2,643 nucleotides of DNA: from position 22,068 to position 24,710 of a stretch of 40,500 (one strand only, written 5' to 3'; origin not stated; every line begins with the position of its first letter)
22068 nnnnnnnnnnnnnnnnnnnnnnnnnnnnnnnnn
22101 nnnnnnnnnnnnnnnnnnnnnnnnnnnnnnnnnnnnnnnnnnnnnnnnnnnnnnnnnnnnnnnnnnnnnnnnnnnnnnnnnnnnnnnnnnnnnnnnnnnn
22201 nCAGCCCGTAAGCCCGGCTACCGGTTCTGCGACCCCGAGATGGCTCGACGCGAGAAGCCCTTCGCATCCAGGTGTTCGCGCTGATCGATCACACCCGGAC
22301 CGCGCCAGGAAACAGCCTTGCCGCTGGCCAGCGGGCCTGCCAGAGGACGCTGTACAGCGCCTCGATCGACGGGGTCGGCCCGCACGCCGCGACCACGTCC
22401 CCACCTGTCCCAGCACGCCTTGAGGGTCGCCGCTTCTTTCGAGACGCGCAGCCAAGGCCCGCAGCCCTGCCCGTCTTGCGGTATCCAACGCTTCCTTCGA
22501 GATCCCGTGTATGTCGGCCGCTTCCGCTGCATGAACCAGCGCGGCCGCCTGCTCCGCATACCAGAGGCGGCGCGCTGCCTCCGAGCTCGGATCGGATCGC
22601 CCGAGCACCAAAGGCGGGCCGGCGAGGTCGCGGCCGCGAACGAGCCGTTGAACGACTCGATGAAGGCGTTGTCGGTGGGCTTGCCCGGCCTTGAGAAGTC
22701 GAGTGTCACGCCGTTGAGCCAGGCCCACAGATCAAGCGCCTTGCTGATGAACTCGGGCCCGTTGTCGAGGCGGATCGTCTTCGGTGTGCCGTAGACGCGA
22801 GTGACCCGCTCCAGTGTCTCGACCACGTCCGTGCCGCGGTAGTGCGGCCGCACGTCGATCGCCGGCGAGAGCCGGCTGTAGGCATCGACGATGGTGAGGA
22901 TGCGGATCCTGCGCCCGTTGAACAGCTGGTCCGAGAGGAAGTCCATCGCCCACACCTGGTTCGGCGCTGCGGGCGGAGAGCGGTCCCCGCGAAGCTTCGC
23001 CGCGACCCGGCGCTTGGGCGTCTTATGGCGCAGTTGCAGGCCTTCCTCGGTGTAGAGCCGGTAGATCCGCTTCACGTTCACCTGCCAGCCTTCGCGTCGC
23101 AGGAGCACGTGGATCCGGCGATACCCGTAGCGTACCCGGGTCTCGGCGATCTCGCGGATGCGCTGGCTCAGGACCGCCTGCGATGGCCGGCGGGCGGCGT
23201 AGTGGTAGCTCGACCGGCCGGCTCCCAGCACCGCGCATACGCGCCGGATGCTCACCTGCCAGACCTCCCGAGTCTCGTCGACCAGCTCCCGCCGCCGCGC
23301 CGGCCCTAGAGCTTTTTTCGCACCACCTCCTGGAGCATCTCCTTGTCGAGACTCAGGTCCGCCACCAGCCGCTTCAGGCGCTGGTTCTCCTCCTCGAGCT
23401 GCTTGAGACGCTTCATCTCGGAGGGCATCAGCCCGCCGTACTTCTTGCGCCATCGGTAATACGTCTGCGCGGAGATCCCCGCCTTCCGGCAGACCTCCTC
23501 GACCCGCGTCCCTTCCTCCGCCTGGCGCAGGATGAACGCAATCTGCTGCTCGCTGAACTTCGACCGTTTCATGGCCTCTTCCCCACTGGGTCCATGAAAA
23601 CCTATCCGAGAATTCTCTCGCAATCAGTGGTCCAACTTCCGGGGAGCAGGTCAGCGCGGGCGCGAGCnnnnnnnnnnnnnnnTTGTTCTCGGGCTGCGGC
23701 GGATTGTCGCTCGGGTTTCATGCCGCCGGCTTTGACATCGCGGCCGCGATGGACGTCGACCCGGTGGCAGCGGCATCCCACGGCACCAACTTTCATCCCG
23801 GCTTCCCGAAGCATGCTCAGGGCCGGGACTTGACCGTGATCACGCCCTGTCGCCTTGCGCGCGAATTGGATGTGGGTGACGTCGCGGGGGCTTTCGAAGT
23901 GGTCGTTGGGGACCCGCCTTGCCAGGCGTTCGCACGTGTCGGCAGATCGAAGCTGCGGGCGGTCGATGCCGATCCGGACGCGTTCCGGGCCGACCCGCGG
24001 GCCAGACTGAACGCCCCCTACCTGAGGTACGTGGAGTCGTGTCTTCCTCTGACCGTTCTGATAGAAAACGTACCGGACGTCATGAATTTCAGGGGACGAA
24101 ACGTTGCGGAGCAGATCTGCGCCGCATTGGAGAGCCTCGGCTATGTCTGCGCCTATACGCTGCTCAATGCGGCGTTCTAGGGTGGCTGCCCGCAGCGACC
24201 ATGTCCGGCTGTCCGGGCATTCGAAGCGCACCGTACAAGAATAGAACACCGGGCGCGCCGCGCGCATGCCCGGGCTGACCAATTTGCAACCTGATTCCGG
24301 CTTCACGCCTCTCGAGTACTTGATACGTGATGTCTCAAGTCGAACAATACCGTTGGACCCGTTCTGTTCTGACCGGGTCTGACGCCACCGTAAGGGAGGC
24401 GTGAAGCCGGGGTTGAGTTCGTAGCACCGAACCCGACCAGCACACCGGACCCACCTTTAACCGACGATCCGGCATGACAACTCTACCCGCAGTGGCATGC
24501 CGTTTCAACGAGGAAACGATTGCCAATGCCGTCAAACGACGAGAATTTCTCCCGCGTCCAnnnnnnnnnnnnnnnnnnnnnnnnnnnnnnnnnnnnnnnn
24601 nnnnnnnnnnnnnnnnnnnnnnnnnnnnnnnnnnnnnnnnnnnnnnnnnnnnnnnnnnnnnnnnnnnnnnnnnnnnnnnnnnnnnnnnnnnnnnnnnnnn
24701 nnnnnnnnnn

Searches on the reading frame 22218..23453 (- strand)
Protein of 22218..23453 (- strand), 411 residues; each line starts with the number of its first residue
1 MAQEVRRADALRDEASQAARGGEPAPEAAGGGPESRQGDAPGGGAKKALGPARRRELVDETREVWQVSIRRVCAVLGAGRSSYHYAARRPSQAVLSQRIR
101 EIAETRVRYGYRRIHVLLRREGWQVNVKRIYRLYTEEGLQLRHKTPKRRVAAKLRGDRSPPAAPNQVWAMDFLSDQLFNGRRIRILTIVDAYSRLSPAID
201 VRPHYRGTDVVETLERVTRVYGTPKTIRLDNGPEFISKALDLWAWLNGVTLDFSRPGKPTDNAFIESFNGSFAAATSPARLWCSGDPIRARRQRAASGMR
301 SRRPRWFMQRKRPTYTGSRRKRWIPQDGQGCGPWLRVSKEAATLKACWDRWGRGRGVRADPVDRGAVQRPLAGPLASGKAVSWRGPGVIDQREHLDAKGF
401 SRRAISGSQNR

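Call 7: search_protein_families(library=pfam, proteins=[window:22218-23453:-])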
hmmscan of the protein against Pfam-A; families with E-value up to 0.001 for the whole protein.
window:22218-23453:- (411 aa): 4 families
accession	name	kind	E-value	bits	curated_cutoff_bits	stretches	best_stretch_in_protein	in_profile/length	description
PF00665.32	rve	-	8.1e-21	74.6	32.6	1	162-259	2-102/102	Integrase core domain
PF13276.12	HTH_21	-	2.1e-13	50.7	28.1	1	95-145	6-58/60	HTH-like domain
PF13683.12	rve_3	-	8.9e-07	29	26.5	1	247-273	1-27/67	Integrase core domain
PF24764.1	rva_4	-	8e-05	22.9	26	1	162-241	5-82/194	Integrase core domain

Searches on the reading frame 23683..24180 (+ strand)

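Call 39: search_protein_families(library=pfam, proteins=[window:23683-24180:+], max_evalue=0.001)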
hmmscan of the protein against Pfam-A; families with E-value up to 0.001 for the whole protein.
window:23683-24180:+ (165 aa): 1 family
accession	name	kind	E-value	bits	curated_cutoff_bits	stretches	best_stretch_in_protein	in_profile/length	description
PF00145.23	DNA_methylase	-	2.9e-23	83.2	22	1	1-164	6-145/324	C-5 cytosine-specific DNA methylase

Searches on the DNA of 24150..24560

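Call 104: search_rna_families(source=window, start=24150, end=24560, threshold=evalue, max_evalue=1)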
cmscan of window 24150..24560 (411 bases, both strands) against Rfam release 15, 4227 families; matches with E-value up to 1: 0.
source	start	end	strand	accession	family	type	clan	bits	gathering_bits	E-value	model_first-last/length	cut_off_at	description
